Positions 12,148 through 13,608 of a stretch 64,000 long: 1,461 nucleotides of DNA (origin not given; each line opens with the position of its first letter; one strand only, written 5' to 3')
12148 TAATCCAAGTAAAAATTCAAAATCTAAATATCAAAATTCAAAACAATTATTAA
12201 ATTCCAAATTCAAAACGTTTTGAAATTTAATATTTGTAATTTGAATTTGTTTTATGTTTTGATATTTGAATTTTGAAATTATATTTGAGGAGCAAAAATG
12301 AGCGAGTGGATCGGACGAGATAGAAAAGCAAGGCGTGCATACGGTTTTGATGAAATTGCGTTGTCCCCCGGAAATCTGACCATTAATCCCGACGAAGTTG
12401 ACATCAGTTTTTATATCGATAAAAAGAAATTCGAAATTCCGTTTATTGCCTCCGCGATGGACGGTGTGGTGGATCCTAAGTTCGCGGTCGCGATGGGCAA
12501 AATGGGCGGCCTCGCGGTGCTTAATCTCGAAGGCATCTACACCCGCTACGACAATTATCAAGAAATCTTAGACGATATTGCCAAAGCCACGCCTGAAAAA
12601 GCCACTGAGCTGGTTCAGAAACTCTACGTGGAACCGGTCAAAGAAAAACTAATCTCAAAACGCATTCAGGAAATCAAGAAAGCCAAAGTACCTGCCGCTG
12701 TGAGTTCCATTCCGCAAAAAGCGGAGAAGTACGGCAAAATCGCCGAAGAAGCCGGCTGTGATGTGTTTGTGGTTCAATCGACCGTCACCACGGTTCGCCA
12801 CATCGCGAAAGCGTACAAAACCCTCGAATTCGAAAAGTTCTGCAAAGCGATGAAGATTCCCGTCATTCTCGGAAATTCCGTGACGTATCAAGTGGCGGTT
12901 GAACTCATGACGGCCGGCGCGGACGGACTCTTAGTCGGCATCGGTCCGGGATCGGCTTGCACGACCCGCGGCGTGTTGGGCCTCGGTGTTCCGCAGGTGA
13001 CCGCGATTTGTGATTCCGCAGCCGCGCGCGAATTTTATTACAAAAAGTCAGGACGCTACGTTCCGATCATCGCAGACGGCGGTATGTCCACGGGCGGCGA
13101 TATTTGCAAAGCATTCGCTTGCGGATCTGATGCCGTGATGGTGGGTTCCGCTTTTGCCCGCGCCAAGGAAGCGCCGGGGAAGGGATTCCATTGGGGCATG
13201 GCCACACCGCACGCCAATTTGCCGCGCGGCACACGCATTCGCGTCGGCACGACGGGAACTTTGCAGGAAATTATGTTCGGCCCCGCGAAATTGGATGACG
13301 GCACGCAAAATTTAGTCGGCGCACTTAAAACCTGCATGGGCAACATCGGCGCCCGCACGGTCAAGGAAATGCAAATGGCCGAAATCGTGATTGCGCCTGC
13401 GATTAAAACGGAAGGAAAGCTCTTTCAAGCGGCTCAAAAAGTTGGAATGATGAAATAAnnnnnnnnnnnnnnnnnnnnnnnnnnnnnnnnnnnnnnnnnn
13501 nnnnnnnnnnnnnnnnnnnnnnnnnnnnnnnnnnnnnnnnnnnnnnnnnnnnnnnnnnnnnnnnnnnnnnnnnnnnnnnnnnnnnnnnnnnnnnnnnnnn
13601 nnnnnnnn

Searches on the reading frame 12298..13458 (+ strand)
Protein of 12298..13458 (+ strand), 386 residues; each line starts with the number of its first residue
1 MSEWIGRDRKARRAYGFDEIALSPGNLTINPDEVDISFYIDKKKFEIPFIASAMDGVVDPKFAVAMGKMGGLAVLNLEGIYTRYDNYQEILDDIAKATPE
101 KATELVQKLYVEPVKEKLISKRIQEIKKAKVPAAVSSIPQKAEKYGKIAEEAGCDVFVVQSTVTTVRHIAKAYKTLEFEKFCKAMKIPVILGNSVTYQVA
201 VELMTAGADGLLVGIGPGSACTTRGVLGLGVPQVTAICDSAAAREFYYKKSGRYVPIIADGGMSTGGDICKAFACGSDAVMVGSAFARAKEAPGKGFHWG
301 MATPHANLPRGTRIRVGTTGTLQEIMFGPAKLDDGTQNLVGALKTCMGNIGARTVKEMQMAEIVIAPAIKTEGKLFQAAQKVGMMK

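Call 9: search_protein_families(library=pfam, proteins=[window:12298-13458:+], max_evalue=0.1)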
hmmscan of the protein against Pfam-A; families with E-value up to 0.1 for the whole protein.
window:12298-13458:+ (386 aa): 11 families
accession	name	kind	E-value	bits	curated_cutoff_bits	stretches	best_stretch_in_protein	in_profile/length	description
PF00478.31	IMPDH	-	4.5e-56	190.8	25.6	1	15-361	2-328/345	IMP dehydrogenase / GMP reductase domain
PF03060.21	NMO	-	4.5e-11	43.2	28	1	40-297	5-236/331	Nitronate monooxygenase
PF01070.24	FMN_dh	-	4.5e-10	39.5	24.9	1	169-294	201-313/350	FMN-dependent dehydrogenase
PF05690.20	ThiG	-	8.5e-07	29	23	1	254-292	175-213/247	Thiazole biosynthesis protein ThiG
PF01645.23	Glu_synthase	-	7.5e-05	22.5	20.4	1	196-285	217-306/369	Conserved region in glutamate synthase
PF04131.20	NanE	-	0.00072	19.2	27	0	255-291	145-181/192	Putative N-acetylmannosamine-6-phosphate epimerase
PF01180.27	DHO_dh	-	0.00094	18.9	27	1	248-287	234-273/291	Dihydroorotate dehydrogenase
PF01207.24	Dus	-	0.027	14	20.4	0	140-214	138-214/311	Dihydrouridine synthase (Dus)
PF00977.27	His_biosynth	-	0.039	13.8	23.6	0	254-287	190-223/228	Histidine biosynthesis protein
PF02662.21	FlpD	-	0.058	13.8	22.3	0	237-283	13-58/123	Methyl-viologen-reducing hydrogenase, delta subunit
PF03836.20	RasGAP_C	-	0.079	13.5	26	0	73-96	13-36/137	RasGAP C-terminus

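Call 12: find_related_loci(query=window:12298-13458:+, collection=genome_contigs, flank=10000)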
Query window:12298-13458:+ (386 aa) in genome_contigs; peptide patterns used: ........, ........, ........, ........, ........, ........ (x = any residue, [..] = any of these).
553 stretches matched a pattern; 490 encode a relative of the query (tblastn E <= 1e-3); the best 80 are kept; 80 distinct loci.
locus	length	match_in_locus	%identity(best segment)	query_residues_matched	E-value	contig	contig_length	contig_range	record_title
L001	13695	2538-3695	87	1-386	0e+0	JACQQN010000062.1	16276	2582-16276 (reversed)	MAG: Candidatus Omnitrophota bacterium isolate NC_groundwater_1334_Ag_S-0.2um_43_29 S_p2_S4_coassembly_k141_1251396, who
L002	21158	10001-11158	83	1-386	0e+0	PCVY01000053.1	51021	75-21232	MAG: Candidatus Omnitrophica bacterium CG11_big_fil_rev_8_21_14_0_20_45_26 CG11_8_21_14_0.20_scaffold_248_c, whole genom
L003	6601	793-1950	82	1-386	0e+0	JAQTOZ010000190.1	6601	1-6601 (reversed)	MAG: Candidatus Omnitrophota bacterium isolate STB_104 NODE_34394_length_6601_cov_3.735712_Sandtown_B, whole genome shot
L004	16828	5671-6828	80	1-386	0e+0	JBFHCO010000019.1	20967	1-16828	MAG: Candidatus Omnitrophota bacterium isolate Mix_sand06.2021.04.Z.81 k141_1505604_length_20967_cov_10.4882, whole geno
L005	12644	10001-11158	81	1-386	0e+0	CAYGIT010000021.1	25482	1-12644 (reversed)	MAG TPA_asm: uncultured bacterium isolate ERP113451_co3_34 genome assembly, contig: NODE_1346_length_25482_cov_7.547528,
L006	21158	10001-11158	79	1-386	0e+0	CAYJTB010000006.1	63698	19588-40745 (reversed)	MAG TPA_asm: uncultured bacterium isolate ERP125453_co1_402 genome assembly, contig: NODE_280_length_63698_cov_8.828921,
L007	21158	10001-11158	78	1-386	0e+0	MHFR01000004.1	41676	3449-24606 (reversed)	MAG: Omnitrophica bacterium RIFCSPLOWO2_12_FULL_44_17 rifcsplowo2_12_scaffold_1167, whole genome shotgun sequence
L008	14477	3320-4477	81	1-386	0e+0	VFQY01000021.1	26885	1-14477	MAG: Candidatus Omnitrophota bacterium isolate ZLKRG04 NODE_1453_length_26885_cov_3.849279, whole genome shotgun sequenc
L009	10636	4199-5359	80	1-386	0e+0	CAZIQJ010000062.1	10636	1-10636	MAG TPA_asm: uncultured bacterium isolate SRP342105_co2_29 genome assembly, contig: NODE_6705_length_10636_cov_5.687742,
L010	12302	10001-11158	78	1-386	0e+0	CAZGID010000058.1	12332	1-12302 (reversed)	MAG TPA_asm: uncultured bacterium isolate SRP193661_co1_15 genome assembly, contig: NODE_5138_length_12332_cov_5.207380,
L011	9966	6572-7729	79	1-386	0e+0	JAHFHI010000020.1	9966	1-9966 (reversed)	MAG: Candidatus Omnitrophota bacterium isolate nzgw335 NODE_10596_length_9967_cov_2.397116, whole genome shotgun sequenc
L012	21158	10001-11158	80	1-386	0e+0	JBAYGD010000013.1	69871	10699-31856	MAG: Candidatus Omnitrophota bacterium isolate SO_2016_GW1_117 scaffold00848_OW334_2016, whole genome shotgun sequence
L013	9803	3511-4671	80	1-386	0e+0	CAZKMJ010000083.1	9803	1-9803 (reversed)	MAG TPA_asm: uncultured bacterium isolate SRP342105_co1_334 genome assembly, contig: NODE_9569_length_9803_cov_4.747025,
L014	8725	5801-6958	79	1-386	0e+0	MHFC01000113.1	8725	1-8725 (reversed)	MAG: Omnitrophica bacterium GWA2_52_8 gwa2_scaffold_46603, whole genome shotgun sequence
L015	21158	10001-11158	78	1-386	0e+0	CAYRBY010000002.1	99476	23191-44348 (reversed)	MAG TPA_asm: uncultured bacterium isolate SRP278252_co1_689 genome assembly, contig: NODE_213_length_99476_cov_9.319822,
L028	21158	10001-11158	77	1-386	0e+0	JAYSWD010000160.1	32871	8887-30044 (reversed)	MAG: Candidatus Omnitrophota bacterium isolate GFS_12873 GFS_12873_159, whole genome shotgun sequence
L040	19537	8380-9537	70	1-386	0e+0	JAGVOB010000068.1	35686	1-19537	MAG: Candidatus Omnitrophota bacterium isolate DeMMO3_15 c_000000078722, whole genome shotgun sequence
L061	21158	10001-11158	68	1-386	0e+0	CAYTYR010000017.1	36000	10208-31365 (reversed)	MAG TPA_asm: uncultured Clostridia bacterium isolate binchicken_co220_96 genome assembly, contig: NODE_648_length_36000_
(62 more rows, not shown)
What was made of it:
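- The organism is an uncultivated Omnitrophota, so the window is probably from a metagenome assembly (call 12).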

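Call 55: search_protein_families(library=pfam, proteins=[L002:5461-6138:+, L061:15478-16782:+, L061:16764-17363:+, L040:11689-12123:+], max_evalue=1)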
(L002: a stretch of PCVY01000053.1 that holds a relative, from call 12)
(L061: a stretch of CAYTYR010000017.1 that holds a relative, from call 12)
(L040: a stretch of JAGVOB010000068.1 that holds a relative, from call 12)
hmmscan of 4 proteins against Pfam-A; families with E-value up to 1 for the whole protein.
L002:5461-6138:+ (225 aa): 1 family
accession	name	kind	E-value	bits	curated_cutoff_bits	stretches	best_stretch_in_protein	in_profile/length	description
PF02586.19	SRAP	-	4.4e-76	255.6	27.1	1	1-210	1-213/214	SOS response associated peptidase (SRAP)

L061:15478-16782:+ (434 aa): 6 families
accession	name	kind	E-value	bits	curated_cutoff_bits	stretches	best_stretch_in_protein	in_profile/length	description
PF01555.25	N6_N4_Mtase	-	2.4e-43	149.1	26.7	1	23-254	1-221/221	DNA methylase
PF00565.23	SNase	-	1.8e-08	35.2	21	1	356-427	24-95/107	Staphylococcal nuclease homologue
PF09138.17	Urm1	-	0.028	15.2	21.8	1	323-368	51-96/96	Urm1 (Ubiquitin related modifier)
PF01170.24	UPF0020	-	0.093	12.8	22.3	0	215-241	29-55/197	RMKL-like, methyltransferase domain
PF08241.18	Methyltransf_11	-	0.14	13.2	21.2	0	52-75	71-94/95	Methyltransferase domain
PF02982.20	Scytalone_dh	-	0.42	10.8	27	0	153-193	101-141/160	Scytalone dehydratase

L061:16764-17363:+ (199 aa): 2 families
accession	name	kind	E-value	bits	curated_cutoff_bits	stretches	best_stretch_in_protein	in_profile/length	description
PF09568.16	RE_MjaI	-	2.7e-66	222.9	22.7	1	32-193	2-164/164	MjaI restriction endonuclease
PF00203.26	Ribosomal_S19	-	0.073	13.4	27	1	83-124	10-48/81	Ribosomal protein S19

L040:11689-12123:+ (144 aa): 4 families
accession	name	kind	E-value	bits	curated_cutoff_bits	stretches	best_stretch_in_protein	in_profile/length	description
PF01541.30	GIY-YIG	-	7.6e-06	26.6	22.6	1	46-99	2-61/78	GIY-YIG catalytic domain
PF20815.3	GIY_YIG_2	-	0.0041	17.5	22.4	1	42-79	17-57/153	GIY-YIG catalytic domain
PF25339.1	C2_C2CD3_N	-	0.11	12.8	27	1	94-126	80-112/145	N-terminal C2 domain of C2CD3 protein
PF21126.3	KATNA1_MIT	-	0.14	12.3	23.1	1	52-99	17-64/64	Katanin p60 subunit A1, MIT domain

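Call 56: find_encoding_contigs(protein=window:12298-13458:+, flank=10000, max_places=10)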
Protein window:12298-13458:+ (386 aa): no gene with exactly this product is on record in the collection.

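Call 57: find_homologous_proteins(query=L002:5461-6135:+, max_evalue=1e-20)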
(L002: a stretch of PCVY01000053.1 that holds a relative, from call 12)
Query L002:5461-6135:+ (225 aa): 7999 proteins with E <= 1e-20 among 8000 candidates; the best 120 are listed.
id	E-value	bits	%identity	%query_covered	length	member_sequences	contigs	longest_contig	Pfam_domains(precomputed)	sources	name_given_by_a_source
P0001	2.7e-153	526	100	100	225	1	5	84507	PF02586.20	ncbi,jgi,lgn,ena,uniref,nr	ncbi:MAG: hypothetical protein COV74_06235 [Candidatus Omnitrophica bacterium CG11_big_fil_rev_8_21_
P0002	1.9e-85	304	62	98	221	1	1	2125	PF02586.20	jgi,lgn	-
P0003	2.6e-85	304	63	96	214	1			PF02586.20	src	-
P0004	2.7e-85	303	61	100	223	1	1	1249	PF02586.20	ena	-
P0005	4.1e-85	303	62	98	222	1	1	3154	PF02586.20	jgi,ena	-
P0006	8.4e-85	302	59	99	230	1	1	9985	PF02586.20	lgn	-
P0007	2.9e-84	300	60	99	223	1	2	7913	PF02586.20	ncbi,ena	-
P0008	1.5e-82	294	60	98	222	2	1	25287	PF02586.20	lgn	-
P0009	4.7e-81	290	58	98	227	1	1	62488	PF02586.20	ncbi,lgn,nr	ncbi:MAG: SOS response-associated peptidase [Candidatus Omnitrophica bacterium]|nr:SOS response-asso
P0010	1.9e-80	288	59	97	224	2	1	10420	PF02586.20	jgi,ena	-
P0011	9.4e-80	285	56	99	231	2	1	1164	PF02586.20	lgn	-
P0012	1.5e-79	285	59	98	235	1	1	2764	PF02586.20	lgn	-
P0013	3.4e-79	284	61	89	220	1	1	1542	PF02586.20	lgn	-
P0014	5.8e-79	283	58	98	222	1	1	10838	PF02586.20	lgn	-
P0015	6.1e-79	283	57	98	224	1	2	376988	PF02586.20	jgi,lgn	-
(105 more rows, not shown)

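Call 59: find_encoding_contigs(protein=P0015, flank=10000, max_places=4)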
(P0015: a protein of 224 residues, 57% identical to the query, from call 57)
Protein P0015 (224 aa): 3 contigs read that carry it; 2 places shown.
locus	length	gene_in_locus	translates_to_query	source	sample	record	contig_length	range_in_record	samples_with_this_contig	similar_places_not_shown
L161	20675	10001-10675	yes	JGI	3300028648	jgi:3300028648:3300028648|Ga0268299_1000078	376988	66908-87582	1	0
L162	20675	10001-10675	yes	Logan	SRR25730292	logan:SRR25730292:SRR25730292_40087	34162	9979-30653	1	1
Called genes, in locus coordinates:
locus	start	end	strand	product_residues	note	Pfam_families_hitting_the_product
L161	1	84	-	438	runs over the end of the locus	PF01381:HTH_3, PF13443:HTH_26 (faint), PF07883:Cupin_2 (faint)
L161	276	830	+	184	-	-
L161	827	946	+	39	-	-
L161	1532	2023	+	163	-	-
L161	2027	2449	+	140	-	PF00072:Response_reg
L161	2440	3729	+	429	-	PF02321:OEP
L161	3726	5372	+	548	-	PF13632:Glyco_trans_2_3 (weak)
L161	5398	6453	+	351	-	PF25954:Beta-barrel_RND_2 (faint)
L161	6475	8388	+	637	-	PF10091:Glycoamylase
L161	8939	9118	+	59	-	-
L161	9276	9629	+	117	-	-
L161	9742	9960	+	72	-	-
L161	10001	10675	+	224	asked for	PF02586:SRAP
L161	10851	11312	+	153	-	PF00717:Peptidase_S24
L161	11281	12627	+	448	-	PF00817:IMS, PF11799:IMS_C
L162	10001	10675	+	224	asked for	PF02586:SRAP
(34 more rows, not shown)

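Call 60: find_encoding_contigs(protein=P0007, flank=10000, max_places=4)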
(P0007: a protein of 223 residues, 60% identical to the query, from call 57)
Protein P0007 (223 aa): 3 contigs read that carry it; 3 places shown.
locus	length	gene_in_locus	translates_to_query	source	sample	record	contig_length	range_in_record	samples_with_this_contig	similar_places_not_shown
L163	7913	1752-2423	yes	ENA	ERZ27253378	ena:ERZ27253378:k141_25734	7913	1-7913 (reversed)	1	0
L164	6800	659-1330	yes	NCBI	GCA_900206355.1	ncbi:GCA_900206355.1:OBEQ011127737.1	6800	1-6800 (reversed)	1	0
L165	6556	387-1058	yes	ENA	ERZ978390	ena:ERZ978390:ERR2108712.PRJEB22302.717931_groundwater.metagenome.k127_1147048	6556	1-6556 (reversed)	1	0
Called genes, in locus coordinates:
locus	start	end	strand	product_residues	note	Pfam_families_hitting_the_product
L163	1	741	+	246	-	?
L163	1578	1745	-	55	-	-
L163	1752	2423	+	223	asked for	PF02586:SRAP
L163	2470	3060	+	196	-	PF00717:Peptidase_S24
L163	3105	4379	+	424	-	PF00817:IMS, PF11799:IMS_C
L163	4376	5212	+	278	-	PF01223:Endonuclease_NS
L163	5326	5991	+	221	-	-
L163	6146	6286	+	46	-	-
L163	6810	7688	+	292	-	-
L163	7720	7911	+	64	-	?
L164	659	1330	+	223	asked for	PF02586:SRAP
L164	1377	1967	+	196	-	PF00717:Peptidase_S24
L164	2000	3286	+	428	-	PF00817:IMS, PF11799:IMS_C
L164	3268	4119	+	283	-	PF01223:Endonuclease_NS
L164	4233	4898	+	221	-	-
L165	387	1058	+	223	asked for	PF02586:SRAP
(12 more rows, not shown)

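Call 68: search_protein_families(library=pfam, proteins=[L061:17377-18261:+, L061:13309-14835:+, L040:12733-13800:+, L028:17825-18193:+, L028:18190-18531:+], max_evalue=0.001)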
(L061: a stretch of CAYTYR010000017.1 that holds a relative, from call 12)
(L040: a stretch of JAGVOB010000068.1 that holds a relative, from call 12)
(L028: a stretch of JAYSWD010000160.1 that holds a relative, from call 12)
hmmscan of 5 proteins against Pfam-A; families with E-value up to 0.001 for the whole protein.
L061:17377-18261:+ (294 aa): 1 family
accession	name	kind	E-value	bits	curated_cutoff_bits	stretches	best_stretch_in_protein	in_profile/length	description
PF01259.24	SAICAR_synt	-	2.5e-73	247.1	20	1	14-264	2-229/233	SAICAR synthetase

L061:13309-14835:+ (508 aa): 7 families
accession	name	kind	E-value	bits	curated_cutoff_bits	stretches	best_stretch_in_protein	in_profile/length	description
PF00117.34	GATase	-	1.1e-49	169.1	22.8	1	4-184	2-189/190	Glutamine amidotransferase class-I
PF00958.27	GMP_synt_C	-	7e-46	154.7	27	1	416-507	1-92/92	GMP synthase C terminal domain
PF02540.23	NAD_synthase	-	6.7e-12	45.5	21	1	207-276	14-83/242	NAD synthase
PF07722.19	Peptidase_C26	-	8.8e-09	35.9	20.5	1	67-167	101-219/219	Peptidase C26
PF03054.22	tRNA_Me_trans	-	1e-05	25.7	20.6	1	213-250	2-38/202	tRNA methyl transferase HUP domain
PF06508.19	QueC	-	0.00031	20.7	22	0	213-275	1-61/210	Queuosine biosynthesis protein QueC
PF02568.20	ThiI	-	0.00047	20.3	20.5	1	212-263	4-55/197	Thiamine biosynthesis protein (ThiI)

L040:12733-13800:+ (356 aa): 2 families
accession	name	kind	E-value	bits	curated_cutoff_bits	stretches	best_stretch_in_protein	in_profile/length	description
PF02811.25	PHP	-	2.4e-58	197.5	26.4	1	8-179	1-163/164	PHP domain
PF07733.18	DNA_pol3_alpha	-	4.8e-11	43.2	23.9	1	298-355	1-55/260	Bacterial DNA polymerase III alpha NTPase domain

L028:17825-18193:+ (122 aa): 1 family
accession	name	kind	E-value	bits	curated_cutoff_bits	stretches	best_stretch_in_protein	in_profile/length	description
PF05973.20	Gp49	-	1.1e-19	70.6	23.9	1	20-105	2-89/90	Phage derived protein Gp49-like (DUF891)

L028:18190-18531:+ (113 aa): 10 families
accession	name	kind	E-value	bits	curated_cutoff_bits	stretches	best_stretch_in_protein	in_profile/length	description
PF01381.28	HTH_3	-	1.6e-16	60.5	23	1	45-96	1-52/55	Helix-turn-helix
PF13560.12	HTH_31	-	1.2e-13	51.6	27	1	40-94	1-56/64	Helix-turn-helix domain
PF12844.13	HTH_19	-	4.9e-09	36.4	30.2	1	44-93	3-52/64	Helix-turn-helix domain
PF13744.12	HTH_37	-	4.4e-07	30.1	27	1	36-100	14-79/80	Helix-turn-helix domain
PF13443.12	HTH_26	-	7.2e-06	26.6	22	1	44-95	1-53/63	Cro/C1-type HTH DNA-binding domain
PF13413.12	HTH_25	-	5.6e-05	23.3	24.6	1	45-84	2-42/62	Helix-turn-helix domain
PF04545.22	Sigma70_r4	-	8.3e-05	22.5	24.1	1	48-75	15-42/50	Sigma-70, region 4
PF12802.13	MarR_2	-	0.00041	20.9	27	1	46-73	12-40/61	MarR family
PF17762.8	HTH_ParB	-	0.00086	19.9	22.6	0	41-71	8-38/102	ParB HTH domain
PF13412.12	HTH_24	-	0.0009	19.2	21.9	0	45-72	9-36/48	Winged helix-turn-helix DNA-binding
